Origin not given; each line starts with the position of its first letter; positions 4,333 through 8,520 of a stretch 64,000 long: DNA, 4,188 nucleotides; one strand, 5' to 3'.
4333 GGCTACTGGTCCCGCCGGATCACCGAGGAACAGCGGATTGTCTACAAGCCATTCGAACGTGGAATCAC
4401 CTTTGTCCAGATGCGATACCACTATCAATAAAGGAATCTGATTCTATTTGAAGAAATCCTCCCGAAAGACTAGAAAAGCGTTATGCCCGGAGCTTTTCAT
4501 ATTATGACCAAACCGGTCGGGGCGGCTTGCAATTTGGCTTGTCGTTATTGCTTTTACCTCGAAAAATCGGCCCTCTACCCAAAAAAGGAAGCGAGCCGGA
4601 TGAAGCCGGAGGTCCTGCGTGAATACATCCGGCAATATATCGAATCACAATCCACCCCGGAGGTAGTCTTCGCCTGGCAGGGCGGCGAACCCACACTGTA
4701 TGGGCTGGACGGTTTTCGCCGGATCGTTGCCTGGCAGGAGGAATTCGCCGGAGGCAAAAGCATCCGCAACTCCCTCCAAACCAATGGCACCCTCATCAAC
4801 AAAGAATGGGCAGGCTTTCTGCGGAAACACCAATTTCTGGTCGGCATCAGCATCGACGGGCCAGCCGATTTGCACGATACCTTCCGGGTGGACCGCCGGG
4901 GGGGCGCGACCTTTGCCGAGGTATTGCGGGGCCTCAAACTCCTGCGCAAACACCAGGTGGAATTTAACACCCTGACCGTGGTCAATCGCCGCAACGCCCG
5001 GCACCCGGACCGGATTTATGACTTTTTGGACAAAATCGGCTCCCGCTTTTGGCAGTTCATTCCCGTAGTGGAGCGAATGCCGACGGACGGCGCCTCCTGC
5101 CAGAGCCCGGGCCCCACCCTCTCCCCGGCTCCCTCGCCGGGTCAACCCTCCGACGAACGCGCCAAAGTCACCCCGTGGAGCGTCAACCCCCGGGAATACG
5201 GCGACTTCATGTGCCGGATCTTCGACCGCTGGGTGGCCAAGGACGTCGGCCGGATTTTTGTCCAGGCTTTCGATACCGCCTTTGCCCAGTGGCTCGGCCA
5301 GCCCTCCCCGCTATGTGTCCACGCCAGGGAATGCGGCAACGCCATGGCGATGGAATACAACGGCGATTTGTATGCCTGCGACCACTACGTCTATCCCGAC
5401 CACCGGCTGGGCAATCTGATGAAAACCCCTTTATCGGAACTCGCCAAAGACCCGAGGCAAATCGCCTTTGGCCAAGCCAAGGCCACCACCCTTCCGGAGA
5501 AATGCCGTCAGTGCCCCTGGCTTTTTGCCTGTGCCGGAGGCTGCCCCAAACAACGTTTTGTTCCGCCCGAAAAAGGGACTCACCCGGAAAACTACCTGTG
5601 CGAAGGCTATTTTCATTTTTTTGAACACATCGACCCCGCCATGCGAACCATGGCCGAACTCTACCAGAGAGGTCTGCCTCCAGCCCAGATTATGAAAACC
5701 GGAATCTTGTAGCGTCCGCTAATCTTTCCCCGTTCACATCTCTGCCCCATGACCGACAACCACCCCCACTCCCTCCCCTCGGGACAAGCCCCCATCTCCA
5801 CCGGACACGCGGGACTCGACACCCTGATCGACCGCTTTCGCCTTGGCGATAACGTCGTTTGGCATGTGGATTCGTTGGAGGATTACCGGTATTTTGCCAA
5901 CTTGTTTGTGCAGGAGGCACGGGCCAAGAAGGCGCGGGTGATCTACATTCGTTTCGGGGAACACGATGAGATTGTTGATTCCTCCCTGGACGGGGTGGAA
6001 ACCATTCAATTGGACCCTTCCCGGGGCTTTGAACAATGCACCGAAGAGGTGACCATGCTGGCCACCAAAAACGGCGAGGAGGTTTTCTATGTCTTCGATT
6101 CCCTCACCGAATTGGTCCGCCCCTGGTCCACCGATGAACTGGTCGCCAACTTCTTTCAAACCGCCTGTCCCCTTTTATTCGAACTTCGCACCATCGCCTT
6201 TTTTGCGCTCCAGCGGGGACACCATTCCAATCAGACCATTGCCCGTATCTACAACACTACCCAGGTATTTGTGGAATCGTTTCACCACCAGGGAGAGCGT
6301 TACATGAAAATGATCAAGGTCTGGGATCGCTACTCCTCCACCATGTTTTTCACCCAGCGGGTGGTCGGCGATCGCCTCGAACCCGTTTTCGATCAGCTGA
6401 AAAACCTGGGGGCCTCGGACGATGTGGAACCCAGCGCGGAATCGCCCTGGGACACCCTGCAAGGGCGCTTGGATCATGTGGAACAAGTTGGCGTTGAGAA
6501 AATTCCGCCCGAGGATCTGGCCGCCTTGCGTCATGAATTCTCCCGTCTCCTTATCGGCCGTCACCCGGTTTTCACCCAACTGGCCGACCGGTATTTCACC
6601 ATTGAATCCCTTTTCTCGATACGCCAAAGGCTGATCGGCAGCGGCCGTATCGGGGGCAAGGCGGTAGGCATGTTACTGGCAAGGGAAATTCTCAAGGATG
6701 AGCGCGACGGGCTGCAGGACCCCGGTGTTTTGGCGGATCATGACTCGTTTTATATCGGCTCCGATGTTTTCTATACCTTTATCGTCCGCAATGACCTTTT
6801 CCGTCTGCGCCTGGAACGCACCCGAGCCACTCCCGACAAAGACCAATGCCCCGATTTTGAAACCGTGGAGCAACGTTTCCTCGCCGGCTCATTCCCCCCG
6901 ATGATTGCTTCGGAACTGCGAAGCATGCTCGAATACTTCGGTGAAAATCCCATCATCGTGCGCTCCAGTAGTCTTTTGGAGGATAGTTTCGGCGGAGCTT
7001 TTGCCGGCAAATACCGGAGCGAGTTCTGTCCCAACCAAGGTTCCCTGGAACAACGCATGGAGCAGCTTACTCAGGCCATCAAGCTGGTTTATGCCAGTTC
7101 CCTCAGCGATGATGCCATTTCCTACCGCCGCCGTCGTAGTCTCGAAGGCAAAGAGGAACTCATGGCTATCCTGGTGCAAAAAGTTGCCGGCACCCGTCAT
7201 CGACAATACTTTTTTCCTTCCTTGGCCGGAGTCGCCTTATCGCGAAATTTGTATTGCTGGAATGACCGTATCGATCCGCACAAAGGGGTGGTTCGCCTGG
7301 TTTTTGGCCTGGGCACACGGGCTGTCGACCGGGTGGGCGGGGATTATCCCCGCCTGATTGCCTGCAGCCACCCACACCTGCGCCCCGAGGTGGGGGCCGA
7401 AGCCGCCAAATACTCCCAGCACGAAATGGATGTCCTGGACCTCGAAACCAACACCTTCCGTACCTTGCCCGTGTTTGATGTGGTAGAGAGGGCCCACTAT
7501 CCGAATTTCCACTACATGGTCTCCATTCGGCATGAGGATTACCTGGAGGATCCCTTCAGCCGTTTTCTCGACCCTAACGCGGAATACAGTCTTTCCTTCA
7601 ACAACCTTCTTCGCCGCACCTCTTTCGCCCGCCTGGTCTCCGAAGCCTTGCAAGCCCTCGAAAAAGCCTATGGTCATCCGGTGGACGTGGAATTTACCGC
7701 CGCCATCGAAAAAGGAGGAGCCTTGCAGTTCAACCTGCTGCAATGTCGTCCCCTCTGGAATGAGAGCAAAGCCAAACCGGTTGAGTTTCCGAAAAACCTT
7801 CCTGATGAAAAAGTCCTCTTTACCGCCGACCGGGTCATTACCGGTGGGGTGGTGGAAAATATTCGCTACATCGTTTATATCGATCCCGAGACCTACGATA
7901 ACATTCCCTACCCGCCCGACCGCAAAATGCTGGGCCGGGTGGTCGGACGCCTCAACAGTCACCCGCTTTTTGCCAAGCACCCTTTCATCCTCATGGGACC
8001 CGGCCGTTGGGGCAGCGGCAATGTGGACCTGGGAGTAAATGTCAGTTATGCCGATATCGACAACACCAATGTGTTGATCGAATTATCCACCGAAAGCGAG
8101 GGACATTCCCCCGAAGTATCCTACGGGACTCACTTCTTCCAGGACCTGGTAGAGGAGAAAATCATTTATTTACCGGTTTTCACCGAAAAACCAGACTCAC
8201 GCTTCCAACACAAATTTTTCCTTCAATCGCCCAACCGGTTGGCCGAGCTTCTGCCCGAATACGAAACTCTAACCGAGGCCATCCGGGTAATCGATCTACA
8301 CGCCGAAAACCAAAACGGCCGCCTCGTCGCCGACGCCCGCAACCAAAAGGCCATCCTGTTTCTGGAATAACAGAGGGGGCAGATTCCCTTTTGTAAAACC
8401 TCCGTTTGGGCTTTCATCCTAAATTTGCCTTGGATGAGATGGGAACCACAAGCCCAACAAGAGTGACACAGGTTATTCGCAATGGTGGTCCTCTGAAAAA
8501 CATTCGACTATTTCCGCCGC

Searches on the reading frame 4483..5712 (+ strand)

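Call 102: search_protein_families(library=ncbifam, proteins=[window:4483-5712:+], max_evalue=1e-10)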
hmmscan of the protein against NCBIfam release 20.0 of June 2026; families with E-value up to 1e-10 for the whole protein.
window:4483-5712:+ (409 aa): 40 families (the best 25 are shown)
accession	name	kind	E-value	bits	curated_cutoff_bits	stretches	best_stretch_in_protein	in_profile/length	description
TIGR03942.1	sulfatase_rSAM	equivalog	2.7e-152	507.1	349.45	1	6-392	1-362/363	anaerobic sulfatase maturase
NF010308.0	PRK13745.1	equivalog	4.6e-133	444.1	484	1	5-405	13-403/412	anaerobic sulfatase-maturation protein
NF010321.0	PRK13758.1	equivalog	1.2e-72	245.1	441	2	6-199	5-198/370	anaerobic sulfatase-maturase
NF041298.1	rSAM_mat_DynA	equivalog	2.8e-63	214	450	2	10-189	6-181/356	dynobactin maturation radical SAM/SPASM protein DynA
NF041300.1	rSAM_mat_DarW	exception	2.7e-50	171.4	650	2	14-198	49-229/415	radical SAM/SPASM peptide maturase DarW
NF041718.1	rSAM_phane_AMC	equivalog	1.6e-40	139.2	425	1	14-188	14-181/362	cyclophane-forming radical SAM peptide maturase AmcB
NF038005.1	rSAM_mat_DarE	equivalog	1.2e-39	136.3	650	2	14-196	82-260/432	darobactin maturation radical SAM/SPASM protein DarE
NF041707.1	rSAM_YhhB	equivalog_domain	7.2e-39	133.7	445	1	12-188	8-188/369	cyclophane-forming radical SAM/SPASM peptide maturase YhhB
TIGR04261.1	rSAM_GlyRichRpt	subfamily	9.9e-36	123.5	310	1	14-183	5-174/363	cyclophane-forming radical SAM/SPASM peptide maturase GrrM/OscB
NF047865.1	rSAM_PapB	equivalog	1.3e-31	110.1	340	1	12-200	9-193/330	PapB family radical SAM/SPASM ranthipeptide maturase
TIGR04083.1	rSAM_pep_methan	hypoth_equivalog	7.6e-31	107.3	300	2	6-185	1-167/376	TIGR04083 family peptide-modifying radical SAM enzyme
TIGR04269.1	SAM_SPASM_FxsB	subfamily_domain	5e-30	104.7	370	1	12-184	8-185/363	FxsB family cyclophane-forming radical SAM/SPASM peptide maturase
TIGR04496.1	rSAM_XyeB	equivalog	7.8e-29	100.5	450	1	13-156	11-158/385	cyclophane-forming radical SAM/SPASM peptide maturase XyeB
TIGR04068.1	rSAM_ocin_clost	equivalog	5.7e-25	88.1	500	1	11-163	89-241/462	Cys-rich peptide radical SAM maturase CcpM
TIGR03978.1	rSAM_paired_1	equivalog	9.9e-25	87.2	370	1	12-184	89-259/466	His-Xaa-Ser system radical SAM maturase HxsB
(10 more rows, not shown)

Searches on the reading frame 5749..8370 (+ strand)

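Call 102: search_protein_families(library=ncbifam, proteins=[window:5749-8370:+], max_evalue=1e-10)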
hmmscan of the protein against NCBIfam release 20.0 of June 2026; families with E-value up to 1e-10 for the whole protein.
window:5749-8370:+ (873 aa): 2 families
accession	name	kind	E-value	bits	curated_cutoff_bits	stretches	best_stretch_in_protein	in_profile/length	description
NF004881.0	PRK06241.2-2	equivalog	4.4e-16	58.3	883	1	336-480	42-181/898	phosphoenolpyruvate synthase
TIGR01418.1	PEP_synth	equivalog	7.8e-11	41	739.75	0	332-677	39-337/784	pyruvate, water dikinase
